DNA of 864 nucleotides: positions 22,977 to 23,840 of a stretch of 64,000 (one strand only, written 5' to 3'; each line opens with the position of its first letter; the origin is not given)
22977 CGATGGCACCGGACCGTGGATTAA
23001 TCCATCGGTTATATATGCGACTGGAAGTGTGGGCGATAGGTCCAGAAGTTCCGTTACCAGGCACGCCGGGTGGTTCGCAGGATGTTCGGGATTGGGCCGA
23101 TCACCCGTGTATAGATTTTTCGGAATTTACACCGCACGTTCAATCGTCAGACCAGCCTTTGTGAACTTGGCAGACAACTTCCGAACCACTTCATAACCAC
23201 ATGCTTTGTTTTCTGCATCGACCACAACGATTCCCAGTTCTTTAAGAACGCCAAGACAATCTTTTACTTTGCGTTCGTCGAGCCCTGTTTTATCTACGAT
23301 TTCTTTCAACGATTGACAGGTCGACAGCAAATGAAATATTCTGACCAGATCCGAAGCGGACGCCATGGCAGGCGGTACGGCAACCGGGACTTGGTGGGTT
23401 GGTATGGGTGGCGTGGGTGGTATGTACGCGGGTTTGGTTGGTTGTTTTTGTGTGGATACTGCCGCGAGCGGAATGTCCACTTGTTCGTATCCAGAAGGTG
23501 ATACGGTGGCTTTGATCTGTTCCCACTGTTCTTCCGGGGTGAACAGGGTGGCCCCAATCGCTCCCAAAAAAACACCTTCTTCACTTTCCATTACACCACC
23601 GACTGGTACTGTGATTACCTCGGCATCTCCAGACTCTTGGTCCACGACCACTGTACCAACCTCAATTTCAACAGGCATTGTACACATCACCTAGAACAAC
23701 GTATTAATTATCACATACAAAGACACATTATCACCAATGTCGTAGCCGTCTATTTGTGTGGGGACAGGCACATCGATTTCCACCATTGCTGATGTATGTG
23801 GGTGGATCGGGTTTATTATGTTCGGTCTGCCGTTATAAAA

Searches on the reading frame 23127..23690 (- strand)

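Call 53: search_protein_families(library=pfam, proteins=[window:23127-23690:-], max_evalue=0.05)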
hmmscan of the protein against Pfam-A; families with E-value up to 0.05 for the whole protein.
window:23127-23690:- (187 aa): 2 families
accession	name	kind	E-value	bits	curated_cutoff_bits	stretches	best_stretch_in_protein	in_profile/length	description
PF08221.17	HTH_9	-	0.016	15.7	23.4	1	123-155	25-57/62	RNA polymerase III subunit RPC82 helix-turn-helix domain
PF21320.3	HTH_65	-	0.028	15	24.1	1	127-163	26-62/75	Rv2258c-like winged HTH domain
